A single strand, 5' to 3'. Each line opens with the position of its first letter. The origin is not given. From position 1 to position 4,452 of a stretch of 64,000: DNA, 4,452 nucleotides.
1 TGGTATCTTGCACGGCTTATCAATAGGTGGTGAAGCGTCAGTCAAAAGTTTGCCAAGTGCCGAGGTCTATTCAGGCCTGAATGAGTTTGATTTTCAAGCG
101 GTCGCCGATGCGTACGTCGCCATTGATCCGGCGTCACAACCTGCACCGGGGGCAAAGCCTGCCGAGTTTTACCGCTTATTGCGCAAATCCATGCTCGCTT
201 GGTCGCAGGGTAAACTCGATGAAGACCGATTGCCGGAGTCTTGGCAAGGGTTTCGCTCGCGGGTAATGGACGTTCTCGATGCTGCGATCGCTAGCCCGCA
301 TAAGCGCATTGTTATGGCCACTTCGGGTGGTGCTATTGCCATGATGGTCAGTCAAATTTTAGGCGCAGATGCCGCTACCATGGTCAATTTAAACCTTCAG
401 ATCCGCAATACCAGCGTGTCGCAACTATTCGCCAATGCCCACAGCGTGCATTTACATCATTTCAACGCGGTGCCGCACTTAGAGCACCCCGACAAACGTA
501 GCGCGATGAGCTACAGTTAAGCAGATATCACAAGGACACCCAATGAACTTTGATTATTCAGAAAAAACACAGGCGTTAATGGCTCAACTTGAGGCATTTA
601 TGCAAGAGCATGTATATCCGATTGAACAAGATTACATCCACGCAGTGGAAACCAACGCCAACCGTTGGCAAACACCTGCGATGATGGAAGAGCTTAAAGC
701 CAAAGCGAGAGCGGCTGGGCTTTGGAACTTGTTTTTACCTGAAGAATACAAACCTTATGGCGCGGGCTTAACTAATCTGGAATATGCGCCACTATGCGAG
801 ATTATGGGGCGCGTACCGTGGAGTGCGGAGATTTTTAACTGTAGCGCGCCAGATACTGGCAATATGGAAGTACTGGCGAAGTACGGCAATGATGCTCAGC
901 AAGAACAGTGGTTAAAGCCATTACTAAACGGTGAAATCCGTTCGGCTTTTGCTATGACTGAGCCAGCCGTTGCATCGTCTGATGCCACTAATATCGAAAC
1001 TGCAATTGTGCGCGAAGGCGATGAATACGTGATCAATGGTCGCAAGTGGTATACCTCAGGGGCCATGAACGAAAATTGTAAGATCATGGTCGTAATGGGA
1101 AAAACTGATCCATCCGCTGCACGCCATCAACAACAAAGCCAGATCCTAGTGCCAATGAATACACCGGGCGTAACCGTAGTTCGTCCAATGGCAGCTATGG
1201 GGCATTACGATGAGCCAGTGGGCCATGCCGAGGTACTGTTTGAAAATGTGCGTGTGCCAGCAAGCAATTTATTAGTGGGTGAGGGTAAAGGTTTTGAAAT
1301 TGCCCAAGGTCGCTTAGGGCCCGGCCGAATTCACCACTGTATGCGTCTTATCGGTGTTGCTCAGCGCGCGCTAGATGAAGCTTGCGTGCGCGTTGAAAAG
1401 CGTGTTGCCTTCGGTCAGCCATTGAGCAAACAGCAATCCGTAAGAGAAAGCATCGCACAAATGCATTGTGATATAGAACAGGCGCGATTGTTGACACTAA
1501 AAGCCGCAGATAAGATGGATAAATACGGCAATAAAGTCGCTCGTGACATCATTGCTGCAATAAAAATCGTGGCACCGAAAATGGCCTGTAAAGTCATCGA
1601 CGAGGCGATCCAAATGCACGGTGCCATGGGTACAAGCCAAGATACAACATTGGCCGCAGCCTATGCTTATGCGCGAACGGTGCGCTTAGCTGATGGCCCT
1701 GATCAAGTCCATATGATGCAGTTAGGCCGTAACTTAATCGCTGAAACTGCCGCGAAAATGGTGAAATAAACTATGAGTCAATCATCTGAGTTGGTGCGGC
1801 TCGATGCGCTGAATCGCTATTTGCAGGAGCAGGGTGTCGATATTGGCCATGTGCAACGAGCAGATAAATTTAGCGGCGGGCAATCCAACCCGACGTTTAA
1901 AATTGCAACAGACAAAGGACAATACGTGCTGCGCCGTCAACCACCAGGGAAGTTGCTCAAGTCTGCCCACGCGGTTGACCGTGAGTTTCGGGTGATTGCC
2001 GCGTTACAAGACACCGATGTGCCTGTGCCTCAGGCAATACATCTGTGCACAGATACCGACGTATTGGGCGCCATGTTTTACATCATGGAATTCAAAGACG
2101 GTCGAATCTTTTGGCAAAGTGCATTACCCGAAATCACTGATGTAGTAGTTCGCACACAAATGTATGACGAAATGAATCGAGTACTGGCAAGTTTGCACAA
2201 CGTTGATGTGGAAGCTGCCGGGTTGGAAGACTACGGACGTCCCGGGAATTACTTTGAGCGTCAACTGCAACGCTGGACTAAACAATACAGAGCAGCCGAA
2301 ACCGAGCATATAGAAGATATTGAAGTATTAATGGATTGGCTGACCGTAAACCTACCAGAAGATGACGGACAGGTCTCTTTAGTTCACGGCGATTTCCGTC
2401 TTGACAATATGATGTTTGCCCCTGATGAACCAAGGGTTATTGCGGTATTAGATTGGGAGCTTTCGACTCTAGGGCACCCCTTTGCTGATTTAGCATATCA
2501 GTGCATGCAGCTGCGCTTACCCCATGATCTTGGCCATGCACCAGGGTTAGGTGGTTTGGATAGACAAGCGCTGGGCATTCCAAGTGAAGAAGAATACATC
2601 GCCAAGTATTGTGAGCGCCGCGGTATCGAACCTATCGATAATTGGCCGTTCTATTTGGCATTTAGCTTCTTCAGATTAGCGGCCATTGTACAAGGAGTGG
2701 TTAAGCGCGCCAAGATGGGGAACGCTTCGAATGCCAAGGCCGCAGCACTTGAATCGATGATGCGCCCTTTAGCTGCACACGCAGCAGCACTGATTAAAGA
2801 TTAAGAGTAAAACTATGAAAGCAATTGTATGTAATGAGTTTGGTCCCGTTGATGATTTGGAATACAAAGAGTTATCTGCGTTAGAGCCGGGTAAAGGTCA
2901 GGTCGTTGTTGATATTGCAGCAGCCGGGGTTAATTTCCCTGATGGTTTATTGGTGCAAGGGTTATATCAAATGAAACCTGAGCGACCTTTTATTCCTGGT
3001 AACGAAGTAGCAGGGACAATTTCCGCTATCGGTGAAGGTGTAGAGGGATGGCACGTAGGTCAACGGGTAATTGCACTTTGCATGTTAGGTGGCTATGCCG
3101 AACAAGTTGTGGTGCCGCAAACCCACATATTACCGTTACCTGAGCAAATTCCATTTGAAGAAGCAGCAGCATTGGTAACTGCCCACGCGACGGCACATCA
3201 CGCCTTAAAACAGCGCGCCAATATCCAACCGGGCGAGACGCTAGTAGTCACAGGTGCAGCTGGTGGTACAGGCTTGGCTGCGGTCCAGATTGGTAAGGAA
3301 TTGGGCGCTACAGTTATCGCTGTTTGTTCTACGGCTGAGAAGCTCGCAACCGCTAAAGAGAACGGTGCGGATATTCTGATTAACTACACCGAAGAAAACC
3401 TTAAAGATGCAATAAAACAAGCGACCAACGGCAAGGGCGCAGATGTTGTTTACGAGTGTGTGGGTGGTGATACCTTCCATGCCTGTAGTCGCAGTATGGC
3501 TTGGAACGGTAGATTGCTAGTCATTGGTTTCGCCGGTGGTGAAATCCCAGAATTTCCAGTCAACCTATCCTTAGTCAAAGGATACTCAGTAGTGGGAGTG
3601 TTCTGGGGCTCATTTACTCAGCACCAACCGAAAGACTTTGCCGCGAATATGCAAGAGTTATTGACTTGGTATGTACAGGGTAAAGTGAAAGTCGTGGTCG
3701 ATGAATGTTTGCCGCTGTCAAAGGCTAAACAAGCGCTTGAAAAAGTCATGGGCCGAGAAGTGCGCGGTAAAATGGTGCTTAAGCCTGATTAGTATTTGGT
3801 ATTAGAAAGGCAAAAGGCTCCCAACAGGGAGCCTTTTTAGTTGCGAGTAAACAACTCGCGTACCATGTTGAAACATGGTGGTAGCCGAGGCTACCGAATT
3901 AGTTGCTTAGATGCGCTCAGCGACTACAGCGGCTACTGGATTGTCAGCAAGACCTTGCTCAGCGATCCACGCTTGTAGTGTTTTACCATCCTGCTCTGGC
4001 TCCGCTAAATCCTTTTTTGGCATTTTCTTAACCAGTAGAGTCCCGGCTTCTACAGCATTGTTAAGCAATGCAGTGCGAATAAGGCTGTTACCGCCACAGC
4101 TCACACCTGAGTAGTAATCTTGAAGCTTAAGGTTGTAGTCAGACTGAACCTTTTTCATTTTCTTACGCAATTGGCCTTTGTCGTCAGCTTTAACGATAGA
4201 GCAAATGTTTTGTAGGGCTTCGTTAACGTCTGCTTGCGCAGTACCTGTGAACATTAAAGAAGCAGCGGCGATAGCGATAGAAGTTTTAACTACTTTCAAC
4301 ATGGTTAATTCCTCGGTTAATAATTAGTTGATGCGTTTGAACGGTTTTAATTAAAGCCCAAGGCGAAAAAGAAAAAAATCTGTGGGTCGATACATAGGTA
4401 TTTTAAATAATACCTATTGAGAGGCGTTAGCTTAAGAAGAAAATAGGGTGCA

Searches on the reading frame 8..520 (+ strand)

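Call 7: search_protein_families(library=pfam, proteins=[window:8-520:+])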
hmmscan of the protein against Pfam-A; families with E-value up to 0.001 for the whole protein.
window:8-520:+ (170 aa): 1 family
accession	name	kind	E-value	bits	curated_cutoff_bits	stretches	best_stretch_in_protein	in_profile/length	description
PF00300.27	His_Phos_1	-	1.4e-09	38.4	21.7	1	50-153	89-192/194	Histidine phosphatase superfamily (branch 1)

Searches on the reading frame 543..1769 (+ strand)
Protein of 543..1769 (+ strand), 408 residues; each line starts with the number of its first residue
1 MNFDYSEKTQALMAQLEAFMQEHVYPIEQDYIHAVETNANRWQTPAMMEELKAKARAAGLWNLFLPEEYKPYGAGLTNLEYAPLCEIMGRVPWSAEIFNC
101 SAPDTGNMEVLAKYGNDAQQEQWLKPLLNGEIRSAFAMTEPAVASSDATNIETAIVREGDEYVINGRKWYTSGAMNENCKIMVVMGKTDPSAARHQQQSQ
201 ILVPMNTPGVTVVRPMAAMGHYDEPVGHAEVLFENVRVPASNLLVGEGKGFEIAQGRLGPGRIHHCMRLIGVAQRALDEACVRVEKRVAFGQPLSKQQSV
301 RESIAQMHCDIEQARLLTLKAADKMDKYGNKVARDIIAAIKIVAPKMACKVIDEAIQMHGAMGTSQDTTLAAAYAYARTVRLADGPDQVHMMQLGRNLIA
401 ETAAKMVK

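Call 3: search_protein_families(library=pfam, proteins=[window:543-1769:+])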
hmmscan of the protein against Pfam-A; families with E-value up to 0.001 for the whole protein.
window:543-1769:+ (408 aa): 5 families
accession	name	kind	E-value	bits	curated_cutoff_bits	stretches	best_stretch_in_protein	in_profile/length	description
PF00441.29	Acyl-CoA_dh_1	-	1.9e-38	132.4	22.4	1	248-398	1-149/150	Acyl-CoA dehydrogenase, C-terminal domain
PF02770.24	Acyl-CoA_dh_M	-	1.9e-18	66.8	33.3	1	135-236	1-97/97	Acyl-CoA dehydrogenase, middle domain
PF02771.21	Acyl-CoA_dh_N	-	5.3e-14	53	22.9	1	6-131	1-113/113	Acyl-CoA dehydrogenase, N-terminal domain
PF08028.16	Acyl-CoA_dh_2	-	5.9e-11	43.2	22.7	1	264-370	2-116/134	Acyl-CoA dehydrogenase, C-terminal domain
PF11794.13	HpaB_N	-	0.00036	20.7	35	1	107-244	115-269/270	4-hydroxyphenylacetate 3-hydroxylase N terminal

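Call 4: search_protein_families(library=ncbifam, proteins=[window:543-1769:+])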
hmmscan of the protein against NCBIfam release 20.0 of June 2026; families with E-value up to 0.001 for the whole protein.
window:543-1769:+ (408 aa): 21 families
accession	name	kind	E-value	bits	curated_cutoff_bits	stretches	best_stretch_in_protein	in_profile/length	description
NF042972.1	AcrlCoAredClosAcrC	equivalog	1.8e-56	191.5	640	1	1-399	1-377/378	acryloyl-CoA reductase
TIGR03207.1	cyc_hxne_CoA_dh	equivalog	6.1e-46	156.8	575.35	1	58-397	44-370/372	cyclohexanecarboxyl-CoA dehydrogenase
NF045552.1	GlutCoADH_Des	equivalog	5.9e-45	154.1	470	1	1-389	1-370/387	glutaryl-CoA dehydrogenase Acd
NF008997.0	PRK12341.1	equivalog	1.3e-41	142.9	537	1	1-399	1-377/382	acyl-CoA dehydrogenase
NF042439.1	SulpropCoADesulf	equivalog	3.6e-41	141.2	600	1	53-400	31-372/379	3-sulfinopropanoyl-CoA desulfinase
NF045652.1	ProlPCPDhRedW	equivalog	5.9e-41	140.5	650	1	54-367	39-343/376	L-prolyl-[peptidyl-carrier protein] dehydrogenase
NF053553.1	prodigi_MBC_PigA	equivalog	2e-36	125.9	500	1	1-382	1-363/381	prodigiosin MBC biosynthesis dehydrogenase PigA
NF043006.1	CyhCrbnylCoADH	equivalog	7.7e-34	117.3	650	1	115-401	101-378/380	cyclohexane-1-carbonyl-CoA dehydrogenase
NF058590.1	AcCoDHFadEBacil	equivalog_domain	3.5e-33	115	600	1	4-392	20-404/586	acyl-CoA dehydrogenase FadE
NF002885.1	PRK03354.1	equivalog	2.8e-32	112.2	540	1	1-399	1-374/378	crotonobetainyl-CoA dehydrogenase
TIGR03204.1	pimC_large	equivalog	6.1e-23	81.3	623.85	1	110-345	99-325/395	pimeloyl-CoA dehydrogenase large subunit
TIGR04022.1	sulfur_SfnB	equivalog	1e-22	80.6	430.9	1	48-384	36-366/391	SfnB family sulfur acquisition oxidoreductase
NF052270.1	Staph_DH_FadE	equivalog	2.5e-19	69.3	600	1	114-403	120-398/400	acyl-CoA dehydrogenase FadE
TIGR03203.1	pimD_small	equivalog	1.8e-17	63.5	652.7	1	110-371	96-349/378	pimeloyl-CoA dehydrogenase small subunit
NF037942.1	ac_ACP_DH_MbtN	equivalog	1.1e-14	54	700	1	108-389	85-356/376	mycobactin biosynthesis acyl-ACP dehydrogenase MbtN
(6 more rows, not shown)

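Call 46: search_solved_structures(query=window:543-1769:+, max_evalue=1e-30)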
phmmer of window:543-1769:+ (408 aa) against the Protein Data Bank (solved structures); distinct sequences matched with E-value up to 1e-30: 37.
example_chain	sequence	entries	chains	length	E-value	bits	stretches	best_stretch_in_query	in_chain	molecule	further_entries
4hr3_A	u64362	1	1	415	2e-129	435.3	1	2-400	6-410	Putative acyl-CoA dehydrogenase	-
8v3u_A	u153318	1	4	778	2.2e-129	435.1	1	3-403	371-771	Acyl-Coenzyme A dehydrogenase family, member 11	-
8v3v_A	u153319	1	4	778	1.1e-128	432.8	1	3-403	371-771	Acyl-Coenzyme A dehydrogenase family, member 11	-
2wbi_A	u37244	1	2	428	1.3e-125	422.7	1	6-398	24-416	ACYL-COA DEHYDROGENASE FAMILY MEMBER 11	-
5ol2_C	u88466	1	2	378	2.3e-46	161.9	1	52-398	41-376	Acyl-CoA dehydrogenase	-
1jqi_A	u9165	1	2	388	7.9e-43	150.3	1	56-399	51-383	short chain acyl-CoA dehydrogenase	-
1ukw_A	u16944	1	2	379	3.1e-42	148.3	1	2-400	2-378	acyl-CoA dehydrogenase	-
2vig_A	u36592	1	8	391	3e-41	145.1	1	55-399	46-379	SHORT-CHAIN SPECIFIC ACYL-COA DEHYDROGENASE,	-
7y0a_A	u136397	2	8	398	6.7e-41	143.9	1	55-399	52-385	Short-chain specific acyl-CoA dehydrogenase, mitochondrial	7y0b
8sgs_A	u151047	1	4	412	8.2e-41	143.6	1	55-399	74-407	Short-chain specific acyl-CoA dehydrogenase, mitochondrial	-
4n5f_A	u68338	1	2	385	1.5e-40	142.8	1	37-398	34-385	Putative acyl-CoA dehydrogenase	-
4iv6_A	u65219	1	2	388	2.3e-39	138.9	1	47-401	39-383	Acyl-CoA dehydrogenase FadE3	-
1buc_A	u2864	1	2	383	3.7e-39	138.2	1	109-398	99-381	BUTYRYL-COA DEHYDROGENASE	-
4u83_A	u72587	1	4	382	1e-38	136.7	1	55-397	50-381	Acyl-CoA dehydrogenase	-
4m9a_A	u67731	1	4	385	1.5e-38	136.2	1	37-398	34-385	Acyl-CoA dehydrogenase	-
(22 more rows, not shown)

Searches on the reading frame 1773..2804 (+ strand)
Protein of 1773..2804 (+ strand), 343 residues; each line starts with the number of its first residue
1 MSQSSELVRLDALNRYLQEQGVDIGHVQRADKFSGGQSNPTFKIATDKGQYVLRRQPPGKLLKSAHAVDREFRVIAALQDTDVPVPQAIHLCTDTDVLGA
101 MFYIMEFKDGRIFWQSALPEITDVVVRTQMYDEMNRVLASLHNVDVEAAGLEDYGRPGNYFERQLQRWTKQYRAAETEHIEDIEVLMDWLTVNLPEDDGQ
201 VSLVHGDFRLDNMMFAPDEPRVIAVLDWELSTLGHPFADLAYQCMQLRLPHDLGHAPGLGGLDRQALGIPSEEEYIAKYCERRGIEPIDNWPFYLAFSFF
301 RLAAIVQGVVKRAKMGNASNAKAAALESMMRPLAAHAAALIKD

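Call 3: search_protein_families(library=pfam, proteins=[window:1773-2804:+])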
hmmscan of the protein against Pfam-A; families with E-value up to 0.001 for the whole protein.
window:1773-2804:+ (343 aa): 5 families
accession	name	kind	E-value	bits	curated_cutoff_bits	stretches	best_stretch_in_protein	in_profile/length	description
PF01636.29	APH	-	1.1e-52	179.6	23.2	1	32-253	4-217/239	Phosphotransferase enzyme family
PF02958.26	EcKL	-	1.3e-06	28.5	22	1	162-243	179-260/294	Ecdysteroid kinase-like family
PF03881.20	Fructosamin_kin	-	3.4e-06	26.9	22.4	0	160-223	147-210/288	Fructosamine kinase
PF01633.27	Choline_kinase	-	1.5e-05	24.9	29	1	98-280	56-240/300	Choline/ethanolamine kinase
PF01163.29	RIO1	-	0.00098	19.2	22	0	62-93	49-80/187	RIO domain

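Call 4: search_protein_families(library=ncbifam, proteins=[window:1773-2804:+])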
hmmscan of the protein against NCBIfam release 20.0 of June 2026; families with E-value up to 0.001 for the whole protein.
window:1773-2804:+ (343 aa): 4 families
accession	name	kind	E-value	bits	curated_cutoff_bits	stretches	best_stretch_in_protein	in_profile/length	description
NF003558.0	PRK05231.1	equivalog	8.8e-09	34.8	271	1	10-241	9-225/322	homoserine kinase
NF033068.1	APH_3p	equivalog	1e-08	35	205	1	36-248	20-220/255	APH(3') family aminoglycoside O-phosphotransferase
TIGR02721.1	ycfN_thiK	equivalog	9.5e-07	28.2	299.45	1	32-242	3-184/256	thiamine kinase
NF038156.1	lant_syn_V_LxmK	equivalog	4.1e-06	26.1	315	1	13-240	4-227/347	class V lanthionine synthetase subunit LxmK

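Call 47: search_solved_structures(query=window:1773-2804:+, max_evalue=1e-10)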
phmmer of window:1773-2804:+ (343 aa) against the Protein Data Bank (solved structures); distinct sequences matched with E-value up to 1e-10: 5.
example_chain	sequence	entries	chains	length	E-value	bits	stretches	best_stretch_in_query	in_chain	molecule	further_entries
3dxp_A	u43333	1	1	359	2.3e-106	358.7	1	12-335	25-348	putative acyl-CoA dehydrogenase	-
8v3v_A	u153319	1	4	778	1.1e-78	267.7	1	10-337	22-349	Acyl-Coenzyme A dehydrogenase family, member 11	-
8v3u_A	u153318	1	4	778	1.4e-77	264.1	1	10-337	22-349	Acyl-Coenzyme A dehydrogenase family, member 11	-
9o56_A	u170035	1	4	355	4e-50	173.8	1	30-334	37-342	Aminoglycoside phosphotransferase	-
3ats_A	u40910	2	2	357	2.1e-12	49.9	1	65-300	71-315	Putative uncharacterized protein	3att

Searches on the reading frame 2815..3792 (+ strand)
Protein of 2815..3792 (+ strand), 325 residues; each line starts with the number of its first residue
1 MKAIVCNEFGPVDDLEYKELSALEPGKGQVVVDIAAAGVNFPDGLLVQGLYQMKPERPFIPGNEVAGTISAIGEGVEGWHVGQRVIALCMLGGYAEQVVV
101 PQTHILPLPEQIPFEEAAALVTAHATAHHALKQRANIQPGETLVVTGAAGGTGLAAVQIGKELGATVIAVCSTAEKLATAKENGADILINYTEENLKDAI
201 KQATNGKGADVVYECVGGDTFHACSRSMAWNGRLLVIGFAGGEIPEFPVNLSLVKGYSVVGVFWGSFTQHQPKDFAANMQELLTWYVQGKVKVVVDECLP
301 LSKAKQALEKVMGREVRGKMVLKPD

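Call 3: search_protein_families(library=pfam, proteins=[window:2815-3792:+])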
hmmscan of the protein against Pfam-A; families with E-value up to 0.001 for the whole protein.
window:2815-3792:+ (325 aa): 3 families
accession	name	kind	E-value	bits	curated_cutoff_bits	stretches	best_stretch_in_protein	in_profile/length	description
PF00107.32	ADH_zinc_N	-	6e-32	110.7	31.8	1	151-278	1-123/129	Zinc-binding dehydrogenase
PF13602.12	ADH_zinc_N_2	-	1.8e-22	81.1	27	1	184-322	2-134/134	Zinc-binding dehydrogenase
PF08240.17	ADH_N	-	2.2e-17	63.7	23.5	1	26-110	1-104/104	Alcohol dehydrogenase GroES-like domain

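Call 4: search_protein_families(library=ncbifam, proteins=[window:2815-3792:+])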
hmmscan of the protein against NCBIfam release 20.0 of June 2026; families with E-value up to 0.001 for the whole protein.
window:2815-3792:+ (325 aa): 27 families (the best 25 are shown)
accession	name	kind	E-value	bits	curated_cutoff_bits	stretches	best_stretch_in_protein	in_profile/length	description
TIGR02824.1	quinone_pig3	subfamily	1.1e-76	258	296.8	1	1-323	1-324/325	putative NAD(P)H quinone oxidoreductase, PIG3 family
NF008024.0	PRK10754.1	subfamily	6.6e-49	166.7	348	1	4-324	5-327/327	NADPH:quinone reductase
NF010344.0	PRK13771.1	subfamily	2.8e-46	158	349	2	92-324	116-333/334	putative alcohol dehydrogenase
NF041172.1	AcrlCoa_red_Thmprot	equivalog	6.3e-36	124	500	2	92-324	116-334/334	acryloyl-CoA reductase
NF041183.1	Pks2_ls1_myc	equivalog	3.8e-35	120.2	2400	1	10-322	1415-1727/2086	sulfolipid-1 biosynthesis phthioceranic/hydroxyphthioceranic acid synthase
TIGR02823.1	oxido_YhdH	subfamily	3.5e-32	111.5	297.25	1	18-322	17-322/324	acrylyl-CoA reductase family protein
TIGR03989.1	Rxyl_3153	subfamily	1.2e-30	107.1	440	2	82-318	129-366/370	NDMA-dependent alcohol dehydrogenase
NF006940.0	PRK09422.1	equivalog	2.1e-27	96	344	1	92-323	115-334/338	alcohol dehydrogenase AdhP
TIGR01751.1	crot-CoA-red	equivalog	1.7e-24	86.3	378.55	2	92-203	140-253/398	crotonyl-CoA carboxylase/reductase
TIGR03451.1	mycoS_dep_FDH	equivalog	2.4e-23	82.5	512.9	2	92-316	129-351/358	S-(hydroxymethyl)mycothiol dehydrogenase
NF047908.1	AldhRedAhr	equivalog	3.5e-23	82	470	2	91-323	119-334/335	NADPH-dependent aldehyde reductase Ahr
NF051456.1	acrylyl_AcuI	equivalog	2.2e-22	79.3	440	1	3-323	3-323/325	acrylyl-CoA reductase (NADPH)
NF058644.1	CurcmRedCuraProt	equivalog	3.2e-22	79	440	1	65-323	67-332/336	NADPH-dependent curcumin/dihydrocurcumin reductase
NF003808.0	PRK05396.1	equivalog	1.9e-21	76.3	380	1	91-323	118-339/341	L-threonine 3-dehydrogenase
NF041097.1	keto_inos_dh_IolM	equivalog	2.3e-21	75.9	450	1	90-321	149-387/389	scyllo-inosose 3-dehydrogenase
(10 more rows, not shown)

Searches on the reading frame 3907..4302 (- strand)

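Call 3: search_protein_families(library=pfam, proteins=[window:3907-4302:-])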
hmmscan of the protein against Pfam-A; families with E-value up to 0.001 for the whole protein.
window:3907-4302:- (131 aa): 1 family
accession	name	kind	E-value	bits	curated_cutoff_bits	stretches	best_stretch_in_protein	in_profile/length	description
PF12514.13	DUF3718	-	4.9e-20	72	22.5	1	33-100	1-65/66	Protein of unknown function (DUF3718)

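Call 4: search_protein_families(library=ncbifam, proteins=[window:3907-4302:-])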
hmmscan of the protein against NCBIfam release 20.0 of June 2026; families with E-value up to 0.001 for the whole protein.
window:3907-4302:- (131 aa): 0 families
